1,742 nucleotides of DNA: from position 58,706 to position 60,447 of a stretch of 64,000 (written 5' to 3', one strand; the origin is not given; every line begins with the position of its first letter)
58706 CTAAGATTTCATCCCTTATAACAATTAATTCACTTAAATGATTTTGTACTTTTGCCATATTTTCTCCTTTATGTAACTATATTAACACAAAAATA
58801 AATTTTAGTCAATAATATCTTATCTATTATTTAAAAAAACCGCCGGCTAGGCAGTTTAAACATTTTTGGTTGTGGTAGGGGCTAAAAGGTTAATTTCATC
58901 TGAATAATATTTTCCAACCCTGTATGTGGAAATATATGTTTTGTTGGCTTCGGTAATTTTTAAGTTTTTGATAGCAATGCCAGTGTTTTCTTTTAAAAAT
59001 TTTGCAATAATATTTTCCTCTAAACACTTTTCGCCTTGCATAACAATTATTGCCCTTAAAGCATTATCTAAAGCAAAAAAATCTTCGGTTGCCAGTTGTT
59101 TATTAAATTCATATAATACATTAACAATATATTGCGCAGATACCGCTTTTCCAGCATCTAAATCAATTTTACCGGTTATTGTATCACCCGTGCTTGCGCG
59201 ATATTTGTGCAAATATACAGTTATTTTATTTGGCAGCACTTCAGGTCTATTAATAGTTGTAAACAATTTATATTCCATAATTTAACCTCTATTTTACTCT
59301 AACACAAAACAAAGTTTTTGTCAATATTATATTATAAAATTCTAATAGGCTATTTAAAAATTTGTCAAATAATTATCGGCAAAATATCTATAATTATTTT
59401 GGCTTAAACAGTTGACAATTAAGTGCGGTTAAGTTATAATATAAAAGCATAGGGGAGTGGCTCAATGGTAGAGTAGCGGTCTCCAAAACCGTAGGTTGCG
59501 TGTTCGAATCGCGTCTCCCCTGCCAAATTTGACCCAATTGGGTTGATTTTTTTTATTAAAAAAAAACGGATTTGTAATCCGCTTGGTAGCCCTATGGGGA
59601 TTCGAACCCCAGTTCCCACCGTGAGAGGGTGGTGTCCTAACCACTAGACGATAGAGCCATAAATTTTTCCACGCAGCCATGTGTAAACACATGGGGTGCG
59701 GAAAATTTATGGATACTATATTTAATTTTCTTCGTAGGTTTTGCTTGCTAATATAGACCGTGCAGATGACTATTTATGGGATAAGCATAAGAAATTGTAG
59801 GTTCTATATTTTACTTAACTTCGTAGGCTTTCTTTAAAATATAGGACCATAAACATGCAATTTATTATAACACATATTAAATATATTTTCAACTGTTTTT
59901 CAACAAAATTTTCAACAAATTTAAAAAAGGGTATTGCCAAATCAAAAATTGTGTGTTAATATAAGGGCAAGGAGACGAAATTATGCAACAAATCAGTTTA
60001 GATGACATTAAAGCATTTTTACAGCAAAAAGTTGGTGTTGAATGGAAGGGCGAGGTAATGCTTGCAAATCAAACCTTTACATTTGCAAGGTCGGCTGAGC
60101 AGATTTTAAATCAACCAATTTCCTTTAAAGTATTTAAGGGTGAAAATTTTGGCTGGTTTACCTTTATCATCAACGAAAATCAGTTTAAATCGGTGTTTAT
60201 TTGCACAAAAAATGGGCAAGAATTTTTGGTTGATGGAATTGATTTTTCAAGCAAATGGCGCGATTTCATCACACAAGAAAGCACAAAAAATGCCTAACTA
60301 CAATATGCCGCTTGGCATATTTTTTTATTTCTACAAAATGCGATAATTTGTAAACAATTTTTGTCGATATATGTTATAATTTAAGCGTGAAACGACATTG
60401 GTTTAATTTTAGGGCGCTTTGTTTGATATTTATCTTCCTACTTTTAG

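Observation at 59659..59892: Unusually long (~200 nt) repeat-structured leader between a consensus promoter and tRNA-Glu(CTC)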

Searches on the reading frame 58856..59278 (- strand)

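Call 48: search_protein_families(library=pfam, proteins=[window:58856-59278:-], max_evalue=0.1)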
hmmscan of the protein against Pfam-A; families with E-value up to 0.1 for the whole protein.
window:58856-59278:- (140 aa): 2 families
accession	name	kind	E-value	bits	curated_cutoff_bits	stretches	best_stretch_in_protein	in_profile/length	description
PF16286.10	DUF4932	-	0.025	14.4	28.7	1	49-122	111-182/332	Domain of unknown function (DUF4932)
PF23633.1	PH_GEF_YEL1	-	0.061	13.8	25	1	21-65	83-127/186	Guanine-nucleotide exchange factor YEL1 PH domain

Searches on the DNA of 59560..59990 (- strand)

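Call 32: search_rna_families(source=window, start=59560, end=59990, threshold=evalue, max_evalue=10)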
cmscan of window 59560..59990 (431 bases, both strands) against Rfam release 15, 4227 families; matches with E-value up to 10: 12.
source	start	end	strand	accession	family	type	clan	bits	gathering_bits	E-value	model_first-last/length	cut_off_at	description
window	59587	59658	-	RF00005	tRNA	Gene; tRNA;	CL00001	61.1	29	6.1e-13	1-71/71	no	tRNA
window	59560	59660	-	RF02435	SpF41_sRNA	Gene; sRNA;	-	23.9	52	0.16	1-101/105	3'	Streptococcus sRNA SpF41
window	59584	59652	-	RF00233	Tymo_tRNA-like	Cis-reg;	-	21.3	40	0.028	1-84/84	no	Tymovirus/Pomovirus/Furovirus tRNA-like 3' UTR element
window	59588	59658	-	RF01684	mascRNA-menRNA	Gene;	-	21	42.5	0.077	1-56/56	no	MALAT1-associated small cytoplasmic RNA/MEN beta RNA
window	59637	59728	-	RF04158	mir-568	Gene; miRNA;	-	19.2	75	1.5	1-93/93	no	mir-568 microRNA precursor family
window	59609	59716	+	RF00618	U4atac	Gene; snRNA; splicing;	CL00007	17.7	53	0.92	1-132/132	no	U4atac minor spliceosomal RNA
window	59586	59658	+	RF04354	Plastid-ycf2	Cis-reg;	-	17.1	65.7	0.79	1-75/75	no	Plastid-ycf2 5UTR RNA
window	59655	59858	+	RF01582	RUF4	Gene; sRNA;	-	16.4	55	0.78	1-277/277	no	RNA of unknown function RUF4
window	59656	59714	-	RF03996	mir-3012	Gene; miRNA;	-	15.7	90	5.6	1-68/68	no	mir-3012 microRNA precursor family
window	59658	59711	-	RF01623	ceN23-1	Gene; sRNA;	-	15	40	6.3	42-92/100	no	Caenorhabditis sRNA ceN23-1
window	59596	59610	+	RF04351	Plastid-psbl-rps4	Cis-reg;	-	14.6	68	2.9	10-24/53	no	Plastid-psbl-rps4 3UTR RNA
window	59889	59922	+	RF03027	RT-6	Gene; sRNA;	-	14.3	46.7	1.6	38-70/75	no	RT-6 RNA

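Call 59: search_dna_similar(query=window:59659-59863:-, collection=phages, mode=distant, max_evalue=0.01, max_rows=10)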
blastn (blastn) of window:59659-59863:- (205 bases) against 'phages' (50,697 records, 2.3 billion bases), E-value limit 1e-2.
No match.

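Call 77: build_rna_model(alignment_id=A6, structure=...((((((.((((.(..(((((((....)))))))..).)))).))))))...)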
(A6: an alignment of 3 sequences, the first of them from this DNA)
Model R1 built from alignment A6 (3 sequences, 54 columns); structure: as given.
model positions 53; base pairs 18; branch points 0; effective number of sequences 3; information 0.925 bits per position. Calibrated on 0.2 Mb of random sequence (short: E-values are rough).
structure used (alignment columns):
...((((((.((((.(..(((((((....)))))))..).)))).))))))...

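Call 78: search_with_rna_model(model_id=R1, sources=[window, L001, L002, L003, L037, L039, L041], max_evalue=5)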
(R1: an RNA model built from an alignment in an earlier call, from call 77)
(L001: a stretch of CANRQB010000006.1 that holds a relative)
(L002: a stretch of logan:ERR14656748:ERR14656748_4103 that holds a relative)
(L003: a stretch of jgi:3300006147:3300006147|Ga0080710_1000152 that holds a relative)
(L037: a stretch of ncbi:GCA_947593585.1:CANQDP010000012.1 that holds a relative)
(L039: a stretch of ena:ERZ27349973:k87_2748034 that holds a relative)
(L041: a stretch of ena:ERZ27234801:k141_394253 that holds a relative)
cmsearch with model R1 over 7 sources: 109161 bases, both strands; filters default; matches with E-value up to 5: 13.
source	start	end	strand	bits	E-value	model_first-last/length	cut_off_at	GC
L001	221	274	+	73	3.5e-15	1-53/53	no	0.33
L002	3508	3560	-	69.5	2.8e-14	1-53/53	no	0.3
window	59659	59710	-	64.5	5.2e-13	1-53/53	no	0.38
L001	36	89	+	53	4.6e-10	1-53/53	no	0.37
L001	221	274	-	50.5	2e-09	1-53/53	no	0.33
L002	3509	3561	+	46.4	2.3e-08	1-53/53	no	0.3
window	59659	59710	+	33.9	3.6e-05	1-53/53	no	0.38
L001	36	88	-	33.5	4.5e-05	1-53/53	no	0.38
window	37087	37120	+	16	1.4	1-53/53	no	0.24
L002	3608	3651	-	15.3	2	1-53/53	no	0.34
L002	3609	3651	+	15.2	2.2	1-53/53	no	0.33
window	33499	33526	-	15.1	2.3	1-53/53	no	0.21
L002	7825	7854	-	14.2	3.8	1-53/53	no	0.2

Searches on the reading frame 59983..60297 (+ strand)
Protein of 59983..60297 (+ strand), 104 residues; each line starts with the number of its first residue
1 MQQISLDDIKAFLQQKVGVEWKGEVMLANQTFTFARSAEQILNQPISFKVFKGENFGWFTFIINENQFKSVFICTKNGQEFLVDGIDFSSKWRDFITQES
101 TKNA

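Call 15: find_homologous_proteins(query=window:59983-60294:+)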
Query window:59983-60294:+ (104 aa): 1 proteins with E <= 0.001 among 2 candidates.
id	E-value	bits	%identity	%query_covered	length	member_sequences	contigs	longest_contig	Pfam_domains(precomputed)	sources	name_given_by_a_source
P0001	2.7e-61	222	99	100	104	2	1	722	-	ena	-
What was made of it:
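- Tried and rejected: The adjacent 104-aa ORF has one homologue in 5.8 billion clusters (call 15).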

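Call 25: find_encoding_contigs(protein=P0001, flank=2000, max_places=5)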
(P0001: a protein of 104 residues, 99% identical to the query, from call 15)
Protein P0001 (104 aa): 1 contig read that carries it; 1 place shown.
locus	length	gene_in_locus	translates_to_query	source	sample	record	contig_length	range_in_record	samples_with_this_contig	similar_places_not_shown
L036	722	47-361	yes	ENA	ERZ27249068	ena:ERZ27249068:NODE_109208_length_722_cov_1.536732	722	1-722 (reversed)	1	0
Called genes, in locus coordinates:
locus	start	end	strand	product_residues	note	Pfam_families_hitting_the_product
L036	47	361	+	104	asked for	-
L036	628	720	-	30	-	?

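Call 48: search_protein_families(library=pfam, proteins=[window:59983-60297:+], max_evalue=0.1)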
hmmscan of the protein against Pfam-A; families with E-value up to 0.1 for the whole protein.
window:59983-60297:+ (104 aa): 0 families

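Call 62: find_encoding_contigs(protein=window:59983-60297:+, flank=3000, max_places=10)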
Protein window:59983-60297:+ (104 aa): 3 contigs read that carry it; 3 places shown.
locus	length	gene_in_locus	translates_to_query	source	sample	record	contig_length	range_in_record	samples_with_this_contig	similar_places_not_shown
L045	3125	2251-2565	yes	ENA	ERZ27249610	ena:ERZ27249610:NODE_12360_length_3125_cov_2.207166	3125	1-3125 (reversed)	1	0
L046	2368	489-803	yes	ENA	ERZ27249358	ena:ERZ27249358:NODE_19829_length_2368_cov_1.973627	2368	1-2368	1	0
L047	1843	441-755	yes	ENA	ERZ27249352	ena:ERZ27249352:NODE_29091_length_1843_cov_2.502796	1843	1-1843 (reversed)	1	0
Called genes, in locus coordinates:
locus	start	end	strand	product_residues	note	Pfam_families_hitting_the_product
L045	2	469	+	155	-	?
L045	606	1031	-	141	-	-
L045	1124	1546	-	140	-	-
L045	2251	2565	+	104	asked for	-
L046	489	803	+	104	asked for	-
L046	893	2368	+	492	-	?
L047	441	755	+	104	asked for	-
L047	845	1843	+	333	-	?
